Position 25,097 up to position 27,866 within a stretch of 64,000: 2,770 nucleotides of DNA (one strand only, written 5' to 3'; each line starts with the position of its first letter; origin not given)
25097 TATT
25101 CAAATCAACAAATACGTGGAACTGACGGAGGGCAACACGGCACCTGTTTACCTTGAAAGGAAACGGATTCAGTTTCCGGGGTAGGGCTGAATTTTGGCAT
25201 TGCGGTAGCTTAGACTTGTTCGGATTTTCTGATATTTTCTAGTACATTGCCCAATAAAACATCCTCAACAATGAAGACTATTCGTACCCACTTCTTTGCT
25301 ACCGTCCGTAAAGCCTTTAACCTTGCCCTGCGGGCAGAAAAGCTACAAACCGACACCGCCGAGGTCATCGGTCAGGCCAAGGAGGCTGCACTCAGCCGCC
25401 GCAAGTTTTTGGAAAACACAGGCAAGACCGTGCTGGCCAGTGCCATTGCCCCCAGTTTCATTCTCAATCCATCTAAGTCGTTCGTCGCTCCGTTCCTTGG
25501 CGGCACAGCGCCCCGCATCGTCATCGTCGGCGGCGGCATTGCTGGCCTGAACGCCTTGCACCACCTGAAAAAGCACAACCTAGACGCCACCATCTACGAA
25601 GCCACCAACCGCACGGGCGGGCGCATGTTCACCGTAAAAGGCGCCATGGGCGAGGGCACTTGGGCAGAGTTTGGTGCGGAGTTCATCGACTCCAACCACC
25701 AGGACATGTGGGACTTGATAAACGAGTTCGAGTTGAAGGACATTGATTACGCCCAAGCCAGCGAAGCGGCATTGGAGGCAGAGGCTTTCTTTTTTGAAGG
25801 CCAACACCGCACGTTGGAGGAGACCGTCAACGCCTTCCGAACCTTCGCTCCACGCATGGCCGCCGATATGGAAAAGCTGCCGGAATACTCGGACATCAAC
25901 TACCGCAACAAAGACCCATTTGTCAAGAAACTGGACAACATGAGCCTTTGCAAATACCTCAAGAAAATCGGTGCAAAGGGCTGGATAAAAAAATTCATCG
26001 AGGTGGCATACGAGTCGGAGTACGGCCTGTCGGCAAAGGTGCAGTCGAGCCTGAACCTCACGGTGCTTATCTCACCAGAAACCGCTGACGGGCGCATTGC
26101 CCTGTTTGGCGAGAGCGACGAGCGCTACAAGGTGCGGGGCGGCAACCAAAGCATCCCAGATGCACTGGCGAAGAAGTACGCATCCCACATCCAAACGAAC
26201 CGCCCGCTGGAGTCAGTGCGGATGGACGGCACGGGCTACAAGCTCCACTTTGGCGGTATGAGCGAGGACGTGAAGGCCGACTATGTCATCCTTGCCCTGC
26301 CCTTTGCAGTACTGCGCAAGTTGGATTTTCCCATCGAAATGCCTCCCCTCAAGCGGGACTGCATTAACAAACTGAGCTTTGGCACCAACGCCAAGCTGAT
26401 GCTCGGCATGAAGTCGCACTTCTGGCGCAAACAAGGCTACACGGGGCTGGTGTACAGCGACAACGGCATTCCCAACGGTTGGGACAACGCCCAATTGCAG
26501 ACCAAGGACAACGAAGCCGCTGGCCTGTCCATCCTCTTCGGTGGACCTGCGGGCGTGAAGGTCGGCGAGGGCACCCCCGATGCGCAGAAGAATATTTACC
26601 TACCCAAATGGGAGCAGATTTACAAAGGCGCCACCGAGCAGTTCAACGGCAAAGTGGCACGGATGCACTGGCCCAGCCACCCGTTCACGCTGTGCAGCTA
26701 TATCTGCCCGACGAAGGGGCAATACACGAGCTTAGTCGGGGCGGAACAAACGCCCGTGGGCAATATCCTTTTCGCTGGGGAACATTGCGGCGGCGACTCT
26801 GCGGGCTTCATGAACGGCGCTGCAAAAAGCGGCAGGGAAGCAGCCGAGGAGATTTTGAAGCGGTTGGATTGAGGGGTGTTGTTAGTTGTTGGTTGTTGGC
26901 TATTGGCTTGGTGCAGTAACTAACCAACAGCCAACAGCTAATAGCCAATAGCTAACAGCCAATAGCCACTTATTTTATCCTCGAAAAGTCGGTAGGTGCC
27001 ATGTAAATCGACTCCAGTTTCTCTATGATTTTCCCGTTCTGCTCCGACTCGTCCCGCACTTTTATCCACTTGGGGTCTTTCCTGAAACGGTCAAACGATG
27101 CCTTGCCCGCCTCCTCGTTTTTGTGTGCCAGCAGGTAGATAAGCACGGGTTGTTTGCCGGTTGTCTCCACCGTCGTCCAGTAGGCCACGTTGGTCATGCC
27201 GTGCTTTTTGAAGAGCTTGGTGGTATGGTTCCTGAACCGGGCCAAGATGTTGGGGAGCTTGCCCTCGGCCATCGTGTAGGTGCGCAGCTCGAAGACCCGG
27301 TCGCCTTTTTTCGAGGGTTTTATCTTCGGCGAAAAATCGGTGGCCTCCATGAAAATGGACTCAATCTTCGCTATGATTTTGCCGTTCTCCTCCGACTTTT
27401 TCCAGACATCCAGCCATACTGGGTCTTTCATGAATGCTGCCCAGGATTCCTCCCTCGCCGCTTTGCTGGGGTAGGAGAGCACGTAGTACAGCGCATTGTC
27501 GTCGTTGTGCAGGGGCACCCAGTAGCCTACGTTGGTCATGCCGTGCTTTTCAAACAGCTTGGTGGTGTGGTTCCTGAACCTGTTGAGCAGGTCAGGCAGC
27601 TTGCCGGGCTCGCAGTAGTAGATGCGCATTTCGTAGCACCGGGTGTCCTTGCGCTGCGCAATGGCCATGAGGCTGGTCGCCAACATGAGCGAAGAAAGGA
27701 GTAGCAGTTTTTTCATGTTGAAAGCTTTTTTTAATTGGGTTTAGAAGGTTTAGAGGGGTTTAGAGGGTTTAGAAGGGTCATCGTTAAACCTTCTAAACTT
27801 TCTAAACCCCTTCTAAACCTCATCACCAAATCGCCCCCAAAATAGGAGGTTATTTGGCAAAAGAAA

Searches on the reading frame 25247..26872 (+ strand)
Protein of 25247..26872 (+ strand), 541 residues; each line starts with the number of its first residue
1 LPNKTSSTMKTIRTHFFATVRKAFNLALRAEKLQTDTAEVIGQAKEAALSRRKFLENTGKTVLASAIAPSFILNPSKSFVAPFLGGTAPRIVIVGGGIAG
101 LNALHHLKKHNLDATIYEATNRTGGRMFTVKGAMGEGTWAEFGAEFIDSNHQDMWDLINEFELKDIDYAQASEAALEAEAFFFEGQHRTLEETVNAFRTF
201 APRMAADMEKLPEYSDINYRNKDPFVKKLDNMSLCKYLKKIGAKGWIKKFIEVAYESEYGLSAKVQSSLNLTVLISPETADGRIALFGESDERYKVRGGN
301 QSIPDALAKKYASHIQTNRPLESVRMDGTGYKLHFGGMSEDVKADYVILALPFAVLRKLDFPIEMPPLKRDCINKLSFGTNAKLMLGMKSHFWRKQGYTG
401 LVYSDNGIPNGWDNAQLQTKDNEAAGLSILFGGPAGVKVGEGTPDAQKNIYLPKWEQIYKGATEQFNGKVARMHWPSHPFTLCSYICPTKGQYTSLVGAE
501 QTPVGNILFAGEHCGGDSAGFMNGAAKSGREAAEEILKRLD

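Call 77: search_protein_families(library=pfam, proteins=[window:25247-26872:+], max_evalue=0.00001)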
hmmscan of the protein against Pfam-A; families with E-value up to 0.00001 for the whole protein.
window:25247-26872:+ (541 aa): 2 families
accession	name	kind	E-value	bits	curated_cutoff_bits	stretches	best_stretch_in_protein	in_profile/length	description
PF01593.30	Amino_oxidase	-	1.3e-47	163.6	19.8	1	98-537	1-443/443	Flavin containing amine oxidoreductase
PF13450.12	NAD_binding_8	-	5.5e-12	46.2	21.9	1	93-161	1-68/68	NAD(P)-binding Rossmann-like domain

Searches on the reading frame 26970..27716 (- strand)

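Call 77: search_protein_families(library=pfam, proteins=[window:26970-27716:-], max_evalue=0.00001)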
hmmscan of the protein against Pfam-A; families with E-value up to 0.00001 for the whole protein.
window:26970-27716:- (248 aa): 1 family
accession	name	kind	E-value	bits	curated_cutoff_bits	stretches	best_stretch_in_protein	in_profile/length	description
PF07978.19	NIPSNAP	-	1.8e-43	147.3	22.3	2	28-130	1-102/102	NIPSNAP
